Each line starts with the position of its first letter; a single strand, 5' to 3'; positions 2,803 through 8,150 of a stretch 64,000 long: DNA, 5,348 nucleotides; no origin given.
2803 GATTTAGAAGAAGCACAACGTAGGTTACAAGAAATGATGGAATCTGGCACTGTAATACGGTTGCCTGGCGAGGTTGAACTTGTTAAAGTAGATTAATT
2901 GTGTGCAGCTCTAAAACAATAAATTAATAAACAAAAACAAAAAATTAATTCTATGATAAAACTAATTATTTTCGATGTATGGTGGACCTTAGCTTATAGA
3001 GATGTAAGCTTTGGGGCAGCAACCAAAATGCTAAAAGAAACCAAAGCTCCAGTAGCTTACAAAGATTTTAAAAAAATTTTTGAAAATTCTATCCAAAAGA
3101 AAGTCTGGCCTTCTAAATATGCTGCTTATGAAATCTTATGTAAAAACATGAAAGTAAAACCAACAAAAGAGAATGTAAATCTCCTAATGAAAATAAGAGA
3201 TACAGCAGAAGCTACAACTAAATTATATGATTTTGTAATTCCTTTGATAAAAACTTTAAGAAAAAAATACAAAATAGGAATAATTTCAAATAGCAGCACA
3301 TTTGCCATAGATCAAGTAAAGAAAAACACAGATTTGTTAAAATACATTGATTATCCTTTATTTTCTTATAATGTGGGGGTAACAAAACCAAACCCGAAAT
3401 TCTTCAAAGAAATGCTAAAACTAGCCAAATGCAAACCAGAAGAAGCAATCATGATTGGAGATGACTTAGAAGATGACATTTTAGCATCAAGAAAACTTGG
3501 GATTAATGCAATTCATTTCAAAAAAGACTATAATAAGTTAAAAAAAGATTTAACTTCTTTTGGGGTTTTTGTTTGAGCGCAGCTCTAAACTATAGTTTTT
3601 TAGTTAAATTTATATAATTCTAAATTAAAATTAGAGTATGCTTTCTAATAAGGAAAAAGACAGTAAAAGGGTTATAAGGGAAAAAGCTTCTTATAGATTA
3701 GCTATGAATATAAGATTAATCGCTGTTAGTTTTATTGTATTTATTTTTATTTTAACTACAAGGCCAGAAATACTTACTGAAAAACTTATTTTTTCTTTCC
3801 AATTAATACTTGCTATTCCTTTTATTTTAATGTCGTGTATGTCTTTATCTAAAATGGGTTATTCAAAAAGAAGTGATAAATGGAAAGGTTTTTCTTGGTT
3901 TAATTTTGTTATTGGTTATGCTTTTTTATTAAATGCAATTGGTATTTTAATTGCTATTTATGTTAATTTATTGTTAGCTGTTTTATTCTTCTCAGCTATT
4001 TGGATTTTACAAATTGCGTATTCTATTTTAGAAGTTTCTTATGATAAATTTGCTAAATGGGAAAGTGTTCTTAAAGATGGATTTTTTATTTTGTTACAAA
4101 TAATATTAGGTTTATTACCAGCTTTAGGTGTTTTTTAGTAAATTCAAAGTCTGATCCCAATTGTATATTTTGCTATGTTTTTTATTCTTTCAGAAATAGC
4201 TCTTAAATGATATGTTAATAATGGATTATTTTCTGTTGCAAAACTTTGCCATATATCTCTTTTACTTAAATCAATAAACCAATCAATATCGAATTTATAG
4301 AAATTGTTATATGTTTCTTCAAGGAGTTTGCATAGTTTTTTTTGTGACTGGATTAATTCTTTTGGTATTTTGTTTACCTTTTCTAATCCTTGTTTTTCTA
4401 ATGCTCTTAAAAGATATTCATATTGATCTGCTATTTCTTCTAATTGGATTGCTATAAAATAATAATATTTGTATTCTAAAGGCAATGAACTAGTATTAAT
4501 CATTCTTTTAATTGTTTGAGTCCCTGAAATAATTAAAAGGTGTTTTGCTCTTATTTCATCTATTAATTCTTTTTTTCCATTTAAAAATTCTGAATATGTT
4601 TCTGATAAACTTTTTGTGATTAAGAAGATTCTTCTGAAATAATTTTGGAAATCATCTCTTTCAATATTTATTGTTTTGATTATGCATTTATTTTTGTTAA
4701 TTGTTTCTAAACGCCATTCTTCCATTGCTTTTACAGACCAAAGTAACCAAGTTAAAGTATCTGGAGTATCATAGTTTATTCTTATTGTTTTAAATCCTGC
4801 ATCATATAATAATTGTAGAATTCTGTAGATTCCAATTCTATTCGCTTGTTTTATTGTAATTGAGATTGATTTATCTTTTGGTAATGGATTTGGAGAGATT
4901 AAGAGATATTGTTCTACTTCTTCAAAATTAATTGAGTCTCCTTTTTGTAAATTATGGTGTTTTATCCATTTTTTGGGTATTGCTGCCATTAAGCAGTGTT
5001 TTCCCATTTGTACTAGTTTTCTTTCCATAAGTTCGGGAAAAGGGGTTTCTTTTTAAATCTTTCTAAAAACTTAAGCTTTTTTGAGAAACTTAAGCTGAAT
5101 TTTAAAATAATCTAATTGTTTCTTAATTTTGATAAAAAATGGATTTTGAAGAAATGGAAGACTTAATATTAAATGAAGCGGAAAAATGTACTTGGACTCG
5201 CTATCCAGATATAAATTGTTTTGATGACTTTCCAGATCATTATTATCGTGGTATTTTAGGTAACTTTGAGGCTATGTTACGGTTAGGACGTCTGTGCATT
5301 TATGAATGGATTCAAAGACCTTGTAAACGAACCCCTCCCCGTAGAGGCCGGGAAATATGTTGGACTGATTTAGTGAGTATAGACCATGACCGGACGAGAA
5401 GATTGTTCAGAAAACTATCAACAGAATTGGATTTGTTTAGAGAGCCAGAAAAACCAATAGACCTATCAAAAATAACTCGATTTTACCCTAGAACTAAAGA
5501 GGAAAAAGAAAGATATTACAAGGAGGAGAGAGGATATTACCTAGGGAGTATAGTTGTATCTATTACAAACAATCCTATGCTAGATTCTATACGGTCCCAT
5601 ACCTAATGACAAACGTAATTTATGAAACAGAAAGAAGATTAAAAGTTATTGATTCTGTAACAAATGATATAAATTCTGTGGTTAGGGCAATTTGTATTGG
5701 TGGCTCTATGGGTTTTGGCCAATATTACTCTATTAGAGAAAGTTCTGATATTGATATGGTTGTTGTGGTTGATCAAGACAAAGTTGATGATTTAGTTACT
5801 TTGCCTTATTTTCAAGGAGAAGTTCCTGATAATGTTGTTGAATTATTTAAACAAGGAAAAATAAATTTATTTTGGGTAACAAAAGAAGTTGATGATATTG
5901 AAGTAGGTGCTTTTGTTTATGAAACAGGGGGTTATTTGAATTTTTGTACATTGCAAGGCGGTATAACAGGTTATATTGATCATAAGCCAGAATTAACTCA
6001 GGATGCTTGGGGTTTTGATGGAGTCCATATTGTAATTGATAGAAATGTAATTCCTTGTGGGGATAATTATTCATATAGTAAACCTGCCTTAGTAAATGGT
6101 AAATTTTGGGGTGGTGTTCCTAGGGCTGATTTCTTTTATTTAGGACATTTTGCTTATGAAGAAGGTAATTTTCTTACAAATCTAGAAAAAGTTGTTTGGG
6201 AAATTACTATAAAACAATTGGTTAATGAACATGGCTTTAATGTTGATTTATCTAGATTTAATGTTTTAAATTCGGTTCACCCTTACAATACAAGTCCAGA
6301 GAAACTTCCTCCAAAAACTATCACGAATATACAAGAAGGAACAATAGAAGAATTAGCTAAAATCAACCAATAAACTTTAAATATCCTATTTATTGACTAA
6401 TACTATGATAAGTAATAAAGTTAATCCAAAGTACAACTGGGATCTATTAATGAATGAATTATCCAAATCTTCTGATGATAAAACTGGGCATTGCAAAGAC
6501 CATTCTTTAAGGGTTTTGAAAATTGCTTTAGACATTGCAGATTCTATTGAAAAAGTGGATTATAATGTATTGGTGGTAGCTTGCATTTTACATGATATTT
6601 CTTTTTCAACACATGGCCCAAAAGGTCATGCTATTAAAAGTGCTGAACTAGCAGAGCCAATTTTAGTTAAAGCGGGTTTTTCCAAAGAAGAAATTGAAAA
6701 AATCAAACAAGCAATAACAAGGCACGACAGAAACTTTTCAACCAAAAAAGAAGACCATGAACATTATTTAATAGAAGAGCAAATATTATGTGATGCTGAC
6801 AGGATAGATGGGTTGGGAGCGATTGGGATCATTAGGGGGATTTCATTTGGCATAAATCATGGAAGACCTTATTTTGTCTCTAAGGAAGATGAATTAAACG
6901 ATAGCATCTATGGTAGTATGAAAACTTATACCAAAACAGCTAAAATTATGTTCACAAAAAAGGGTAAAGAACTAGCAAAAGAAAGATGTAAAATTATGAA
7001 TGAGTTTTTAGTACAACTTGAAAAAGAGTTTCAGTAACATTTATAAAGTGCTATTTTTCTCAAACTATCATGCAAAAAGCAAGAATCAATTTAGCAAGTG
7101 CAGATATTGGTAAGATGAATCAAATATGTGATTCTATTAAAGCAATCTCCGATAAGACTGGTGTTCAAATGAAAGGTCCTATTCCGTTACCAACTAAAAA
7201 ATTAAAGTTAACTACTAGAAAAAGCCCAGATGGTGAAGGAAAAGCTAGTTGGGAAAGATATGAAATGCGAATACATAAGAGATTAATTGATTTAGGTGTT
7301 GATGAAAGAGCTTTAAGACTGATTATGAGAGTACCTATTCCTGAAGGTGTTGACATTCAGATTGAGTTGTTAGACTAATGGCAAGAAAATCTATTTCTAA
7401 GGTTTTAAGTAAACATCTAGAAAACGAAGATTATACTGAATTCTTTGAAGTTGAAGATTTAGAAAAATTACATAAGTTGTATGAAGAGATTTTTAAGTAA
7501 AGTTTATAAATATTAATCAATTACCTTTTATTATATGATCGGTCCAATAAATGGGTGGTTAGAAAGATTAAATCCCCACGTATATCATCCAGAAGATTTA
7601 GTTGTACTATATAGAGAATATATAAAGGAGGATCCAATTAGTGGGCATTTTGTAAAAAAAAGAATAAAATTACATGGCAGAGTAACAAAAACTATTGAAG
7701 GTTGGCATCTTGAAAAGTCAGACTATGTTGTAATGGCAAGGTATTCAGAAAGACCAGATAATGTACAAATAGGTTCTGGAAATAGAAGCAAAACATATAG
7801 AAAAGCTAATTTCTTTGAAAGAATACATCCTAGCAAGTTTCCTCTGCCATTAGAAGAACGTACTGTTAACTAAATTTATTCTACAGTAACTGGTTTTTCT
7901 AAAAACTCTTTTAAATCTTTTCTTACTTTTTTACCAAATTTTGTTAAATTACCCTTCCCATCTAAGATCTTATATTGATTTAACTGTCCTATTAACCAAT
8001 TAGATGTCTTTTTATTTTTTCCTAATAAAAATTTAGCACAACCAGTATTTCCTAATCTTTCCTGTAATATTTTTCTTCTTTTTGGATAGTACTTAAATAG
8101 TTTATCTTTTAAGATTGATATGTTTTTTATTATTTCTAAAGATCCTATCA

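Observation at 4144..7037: Three-gene cassette (unknown 155-aa protein, AbiEii-like nucleotidyltransferase, HD phosphohydrolase) under a divergent AbrB/PhoU-like regulator with a palindromic direct-repeat operator candidate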

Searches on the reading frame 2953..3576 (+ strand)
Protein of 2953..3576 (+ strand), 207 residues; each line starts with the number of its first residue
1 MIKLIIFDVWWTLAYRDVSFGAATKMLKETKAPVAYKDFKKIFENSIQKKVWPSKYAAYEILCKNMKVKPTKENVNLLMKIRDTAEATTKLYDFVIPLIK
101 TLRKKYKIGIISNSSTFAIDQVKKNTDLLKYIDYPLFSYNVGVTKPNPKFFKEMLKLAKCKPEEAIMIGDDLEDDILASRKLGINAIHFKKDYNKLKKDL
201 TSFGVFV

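Call 4: search_protein_families(library=pfam, proteins=[window:2953-3576:+], max_evalue=0.1)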
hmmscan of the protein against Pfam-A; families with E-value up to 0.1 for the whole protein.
window:2953-3576:+ (207 aa): 4 families
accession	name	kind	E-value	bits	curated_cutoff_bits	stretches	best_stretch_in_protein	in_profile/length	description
PF13419.12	HAD_2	-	1.3e-18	68.2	23.8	1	5-187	1-176/178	Haloacid dehalogenase-like hydrolase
PF00702.32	Hydrolase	-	8.4e-17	62.6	26.4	1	2-183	1-191/191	haloacid dehalogenase-like hydrolase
PF13242.12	Hydrolase_like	-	3.9e-10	40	22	1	144-188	3-47/75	HAD-hyrolase-like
PF09419.16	PGP_phosphatase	-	0.011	15.7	20.4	1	86-187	55-161/168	Mitochondrial PGP phosphatase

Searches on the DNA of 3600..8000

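Call 23: search_rna_families(source=window, start=3600, end=8000, threshold=evalue, max_evalue=1)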
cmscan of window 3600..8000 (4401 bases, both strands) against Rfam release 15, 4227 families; matches with E-value up to 1: 0.
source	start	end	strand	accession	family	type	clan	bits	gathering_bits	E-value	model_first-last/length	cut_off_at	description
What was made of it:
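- No Rfam family matches (call 23).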

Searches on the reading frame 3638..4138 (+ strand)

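Call 4: search_protein_families(library=pfam, proteins=[window:3638-4138:+], max_evalue=0.1)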
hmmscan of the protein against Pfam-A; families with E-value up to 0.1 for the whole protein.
window:3638-4138:+ (166 aa): 1 family
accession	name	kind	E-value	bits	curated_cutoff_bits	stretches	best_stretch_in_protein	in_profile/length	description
PF04341.17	DUF485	-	0.018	15.4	28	1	12-66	9-60/88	Protein of unknown function, DUF485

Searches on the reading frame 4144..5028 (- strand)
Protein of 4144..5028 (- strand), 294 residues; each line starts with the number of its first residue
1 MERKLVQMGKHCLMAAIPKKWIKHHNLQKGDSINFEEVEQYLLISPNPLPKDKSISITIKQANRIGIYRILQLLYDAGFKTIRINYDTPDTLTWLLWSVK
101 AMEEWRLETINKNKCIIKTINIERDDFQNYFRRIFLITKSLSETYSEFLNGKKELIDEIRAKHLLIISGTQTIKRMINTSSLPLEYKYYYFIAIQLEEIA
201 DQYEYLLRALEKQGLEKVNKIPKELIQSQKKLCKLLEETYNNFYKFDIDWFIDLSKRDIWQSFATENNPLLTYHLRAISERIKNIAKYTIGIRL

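Call 4: search_protein_families(library=pfam, proteins=[window:4144-5028:-], max_evalue=0.1)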
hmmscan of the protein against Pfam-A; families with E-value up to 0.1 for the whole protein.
window:4144-5028:- (294 aa): 1 family
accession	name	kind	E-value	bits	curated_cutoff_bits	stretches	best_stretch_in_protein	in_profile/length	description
PF04014.23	MazE_antitoxin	-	0.0012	19.2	24.7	1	17-46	12-42/48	Antidote-toxin recognition MazE, bacterial antitoxin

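Call 5: search_protein_families(library=padloc, proteins=[window:4144-5028:-], max_evalue=1)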
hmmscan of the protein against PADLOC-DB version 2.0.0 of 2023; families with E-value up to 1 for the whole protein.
window:4144-5028:- (294 aa): 0 families

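Call 6: search_protein_families(library=ncbifam, proteins=[window:4144-5028:-], max_evalue=1)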
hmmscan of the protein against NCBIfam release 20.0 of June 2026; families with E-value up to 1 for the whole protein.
window:4144-5028:- (294 aa): 2 families
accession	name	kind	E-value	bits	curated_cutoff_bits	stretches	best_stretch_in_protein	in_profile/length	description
NF006206.0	PRK08330.1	equivalog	0.057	12.8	311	1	137-168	167-198/243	biotin--protein ligase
TIGR02609.1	doc_partner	hypoth_equivalog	0.2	12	55.9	0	16-40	13-37/74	putative addiction module antidote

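Call 10: search_solved_structures(query=window:4144-5028:-, max_evalue=10)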
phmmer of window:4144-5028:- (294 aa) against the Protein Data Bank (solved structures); distinct sequences matched with E-value up to 10: 1.
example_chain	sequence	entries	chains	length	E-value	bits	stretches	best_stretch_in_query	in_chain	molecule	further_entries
2rbg_A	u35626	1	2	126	0.079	15.6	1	114-142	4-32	Putative uncharacterized protein ST0493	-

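Call 28: search_protein_families(library=phrogs, proteins=[window:4144-5028:-], max_evalue=0.1)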
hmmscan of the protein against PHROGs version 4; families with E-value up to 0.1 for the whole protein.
window:4144-5028:- (294 aa): 0 families

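Call 52: find_related_loci(query=window:4144-5028:-, collection=metagenome_contigs, flank=5000)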
Query window:4144-5028:- (294 aa) in metagenome_contigs; peptide patterns used: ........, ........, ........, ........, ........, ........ (x = any residue, [..] = any of these).
250 stretches matched a pattern; 7 encode a relative of the query (tblastn E <= 1e-3); 7 distinct loci.
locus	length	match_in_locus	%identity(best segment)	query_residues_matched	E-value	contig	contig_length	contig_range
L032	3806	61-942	100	1-294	0e+0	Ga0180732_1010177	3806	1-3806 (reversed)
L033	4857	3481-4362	100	1-294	0e+0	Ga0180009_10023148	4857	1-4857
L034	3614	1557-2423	69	1-294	2e-146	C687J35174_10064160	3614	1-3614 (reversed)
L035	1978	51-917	69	1-294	3e-151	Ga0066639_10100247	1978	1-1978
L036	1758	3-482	94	135-294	1e-102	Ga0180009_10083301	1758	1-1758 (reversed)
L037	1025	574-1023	97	1-150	7e-106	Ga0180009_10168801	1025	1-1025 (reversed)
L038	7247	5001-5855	53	1-292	4e-94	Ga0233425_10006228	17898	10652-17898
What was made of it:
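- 4144..5028 (-): 294-aa regulator. It has an AbrB/SpoVT(MazE)-like N-terminus, a middle alpha/beta part and a C-terminal helical part of unknown family. Orthologues at 97, 94, 69, 69 and 53% identity (call 52).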

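Call 63: predict_structure(protein=window:4144-5028:-)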
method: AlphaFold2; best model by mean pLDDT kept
length: 294 residues; sequences in the alignment: 1
mean_pLDDT: 46.2   pTM: 0.33
mean pLDDT of the five models: 46.2, 42.2, 39.0, 37.8, 36.9
residues with pLDDT >= 90: 0; 70-90: 12; 50-70: 83; < 50: 199
segments of 3 or more residues with pLDDT < 50: 1-51, 121-151, 156-169, 176-196, 215-221, 224-230, 232-234, 236-294
pLDDT, mean of each block of 10 residues (from residue 1): 29 33 35 35 36 59 53 59 68 63 63 69 43 45 46 50 48 48 43 49 54 49 48 48 39 32 36 37 33 23
secondary structure, 60 per line:
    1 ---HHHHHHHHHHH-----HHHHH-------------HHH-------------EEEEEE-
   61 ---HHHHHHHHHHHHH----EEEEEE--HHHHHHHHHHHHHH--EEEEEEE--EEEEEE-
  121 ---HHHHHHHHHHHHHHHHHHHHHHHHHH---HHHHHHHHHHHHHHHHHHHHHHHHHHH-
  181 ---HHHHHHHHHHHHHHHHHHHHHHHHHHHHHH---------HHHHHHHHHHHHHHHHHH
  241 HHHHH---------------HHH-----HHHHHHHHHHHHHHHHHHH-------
elements in order: H4-14 H20-24 E54-59 H64-76 E81-86 H89-102 E105-111 E114-119 H124-149 H153-179 H184-213 H223-245 H269-287
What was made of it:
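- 4144..5028 (-): The single-sequence AF2 model is unusable (pLDDT 46, call 63).
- On AbrB/SpoVT/MazE DNA-binding domain regulators: The AF2 model is unusable (call 63).
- Tried and rejected: The single-sequence AF2 model was too poor to search (pLDDT 46, call 63).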

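Call 68: search_solved_structures(query=A6, max_evalue=10, show_alignments=2)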
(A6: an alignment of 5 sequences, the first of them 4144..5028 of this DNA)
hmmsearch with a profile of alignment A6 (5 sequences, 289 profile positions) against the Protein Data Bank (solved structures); distinct sequences matched with E-value up to 10: 0.
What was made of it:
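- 4144..5028 (-): No PhoU or PDB match (calls 4, 6, 10, 68).
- Closest known: AbrB/SpoVT/MazE-type. Different: The protein is 294 aa, with about 240 further residues that match no Pfam, NCBIfam or PDB entry (calls 4, 6, 68).
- Checked: No PhoU match was found (calls 4, 6, 68).
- The rest of the regulator matches nothing, and its structure could not be modelled (calls 63, 68).
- Tried and rejected: The profile against PDB was empty (call 68).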

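Call 69: search_protein_families(library=pfam, proteins=[L034:1557-2429:+, L038:5001-5867:+, L034:1043-1453:-, L038:4476-4910:-, L037:68-472:-, L034:2543-3094:+, L038:6179-7243:+, L038:3082-4281:-], max_evalue=0.1)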
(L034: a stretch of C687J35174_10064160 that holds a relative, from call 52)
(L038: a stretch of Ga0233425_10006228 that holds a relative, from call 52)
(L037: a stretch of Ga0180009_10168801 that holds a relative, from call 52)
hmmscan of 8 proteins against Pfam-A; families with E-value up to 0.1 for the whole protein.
L034:1557-2429:+ (290 aa): 1 family
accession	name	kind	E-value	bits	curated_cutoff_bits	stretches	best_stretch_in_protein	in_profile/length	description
PF04014.23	MazE_antitoxin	-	0.019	15.3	24.7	1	17-49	12-45/48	Antidote-toxin recognition MazE, bacterial antitoxin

L038:5001-5867:+ (288 aa): 1 family
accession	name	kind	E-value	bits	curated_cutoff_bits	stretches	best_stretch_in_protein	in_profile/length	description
PF04014.23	MazE_antitoxin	-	0.00091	19.6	24.7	1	17-42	12-38/48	Antidote-toxin recognition MazE, bacterial antitoxin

L034:1043-1453:- (136 aa): 1 family
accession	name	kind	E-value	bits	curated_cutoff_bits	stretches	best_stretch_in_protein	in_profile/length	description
PF05201.20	GlutR_N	-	0.0092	16.2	27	1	58-105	40-87/151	Glutamyl-tRNAGlu reductase, N-terminal domain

L038:4476-4910:- (144 aa): 0 families

L037:68-472:- (134 aa): 0 families

L034:2543-3094:+ (183 aa): 4 families
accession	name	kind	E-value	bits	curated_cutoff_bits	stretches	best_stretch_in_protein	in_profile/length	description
PF00583.31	Acetyltransf_1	-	1.1e-07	32.6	20.7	1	44-160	23-116/116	Acetyltransferase (GNAT) family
PF13508.13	Acetyltransf_7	-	1.2e-06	29.2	27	1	91-161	28-83/84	Acetyltransferase (GNAT) domain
PF13673.13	Acetyltransf_10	-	3.1e-05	24.4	23.6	1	33-169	12-116/128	Acetyltransferase (GNAT) domain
PF08445.16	FR47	-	0.0018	18.7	22.1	1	97-166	23-83/86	FR47-like protein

L038:6179-7243:+ (354 aa): 1 family
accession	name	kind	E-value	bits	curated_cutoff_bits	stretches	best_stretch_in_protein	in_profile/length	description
PF13207.12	AAA_17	-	8.1e-10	39.6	27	1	12-142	1-123/136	AAA domain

L038:3082-4281:- (399 aa): 1 family
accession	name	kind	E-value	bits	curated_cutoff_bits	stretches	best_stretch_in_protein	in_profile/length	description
PF01970.21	TctA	-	1e-46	159.9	28.9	1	6-386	1-422/423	Tripartite tricarboxylate transporter TctA family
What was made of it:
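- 4144..5028 (-): PF04014 matches below threshold at residues 17-46 in this protein and in two orthologues (E 1.2e-3, 1.9e-2, 9e-4; calls 4, 69).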

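Call 76: find_related_loci(query=A6, collection=viral_contigs, flank=4000)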
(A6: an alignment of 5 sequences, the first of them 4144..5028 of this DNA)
Query A6 (294 aa) in viral_contigs; peptide patterns used: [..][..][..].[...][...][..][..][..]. (x = any residue, [..] = any of these).
66 stretches matched a pattern, but none encodes a relative of the query by tblastn (E <= 1e-3).

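Call 91: search_protein_families(library=padloc, proteins=[L034:1043-1453:-, L038:4476-4910:-, L037:68-472:-, L034:1557-2429:+, L038:5001-5867:+], max_evalue=0.01)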
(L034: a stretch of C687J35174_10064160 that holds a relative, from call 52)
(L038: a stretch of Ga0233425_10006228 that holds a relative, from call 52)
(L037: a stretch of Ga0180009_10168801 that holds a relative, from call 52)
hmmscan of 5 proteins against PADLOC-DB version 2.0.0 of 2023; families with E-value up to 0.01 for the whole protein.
L034:1043-1453:- (136 aa): 0 families

L038:4476-4910:- (144 aa): 0 families

L037:68-472:- (134 aa): 0 families

L034:1557-2429:+ (290 aa): 0 families

L038:5001-5867:+ (288 aa): 0 families
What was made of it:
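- On AbiEii (type IV TA toxin, PF08843): No AbiE model in PADLOC (calls 5, 91).
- No PADLOC system model hits any of the three proteins beyond generic NTase or HD cores (calls 5, 91).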

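Call 92: search_protein_families(library=phrogs, proteins=[L034:1043-1453:-, L038:4476-4910:-, L037:68-472:-, L034:1557-2429:+, L038:5001-5867:+], max_evalue=0.01)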
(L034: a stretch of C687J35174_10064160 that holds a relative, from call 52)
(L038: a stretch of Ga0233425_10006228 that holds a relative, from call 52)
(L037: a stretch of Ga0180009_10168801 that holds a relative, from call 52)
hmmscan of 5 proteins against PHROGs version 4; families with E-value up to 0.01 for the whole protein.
L034:1043-1453:- (136 aa): 0 families

L038:4476-4910:- (144 aa): 0 families

L037:68-472:- (134 aa): 0 families

L034:1557-2429:+ (290 aa): 0 families

L038:5001-5867:+ (288 aa): 0 families

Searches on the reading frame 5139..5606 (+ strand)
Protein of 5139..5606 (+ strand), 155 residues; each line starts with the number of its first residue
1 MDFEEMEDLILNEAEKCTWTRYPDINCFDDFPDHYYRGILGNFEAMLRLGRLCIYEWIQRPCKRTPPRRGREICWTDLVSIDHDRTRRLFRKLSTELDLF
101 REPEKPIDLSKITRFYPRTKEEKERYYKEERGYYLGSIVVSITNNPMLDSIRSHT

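Call 4: search_protein_families(library=pfam, proteins=[window:5139-5606:+], max_evalue=0.1)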
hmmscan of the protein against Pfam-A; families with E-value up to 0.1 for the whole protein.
window:5139-5606:+ (155 aa): 0 families

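Call 5: search_protein_families(library=padloc, proteins=[window:5139-5606:+], max_evalue=1)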
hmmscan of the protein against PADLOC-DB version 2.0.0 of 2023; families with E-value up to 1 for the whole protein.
window:5139-5606:+ (155 aa): 0 families

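Call 6: search_protein_families(library=ncbifam, proteins=[window:5139-5606:+], max_evalue=1)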
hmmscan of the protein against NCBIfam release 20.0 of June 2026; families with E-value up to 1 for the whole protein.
window:5139-5606:+ (155 aa): 0 families

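Call 9: search_solved_structures(query=window:5139-5606:+, max_evalue=10)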
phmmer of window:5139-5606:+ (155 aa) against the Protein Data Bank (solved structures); distinct sequences matched with E-value up to 10: 0.

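Call 21: find_homologous_proteins(query=window:5139-5606:+, max_evalue=0.01)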
Query window:5139-5606:+ (155 aa): 1 proteins with E <= 0.01 among 19 candidates.
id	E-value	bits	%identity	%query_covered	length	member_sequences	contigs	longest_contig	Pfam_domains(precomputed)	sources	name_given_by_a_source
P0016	5.4e-100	350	100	97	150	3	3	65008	-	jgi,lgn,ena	-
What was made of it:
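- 5139..5606 (+): orf155, a hypervariable small gene in the slot facing the regulator. It has no detectable homologue. An alternative start is ATG 5154 (150 aa). Only itself among 5.8e9 proteins (call 21).
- On AbiEii (type IV TA toxin, PF08843): The upstream gene has no homologue and no domain hit (calls 4, 21).
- There is no detectable homologue (call 21).
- Tried and rejected: Only itself was found (call 21).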

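Call 28: search_protein_families(library=phrogs, proteins=[window:5139-5606:+], max_evalue=0.1)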
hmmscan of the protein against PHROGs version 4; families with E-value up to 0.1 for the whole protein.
window:5139-5606:+ (155 aa): 0 families
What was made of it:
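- Tried and rejected: PHROGs, PADLOC, Pfam, NCBIfam and PDB gave nothing (calls 4-6, 9, 28).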
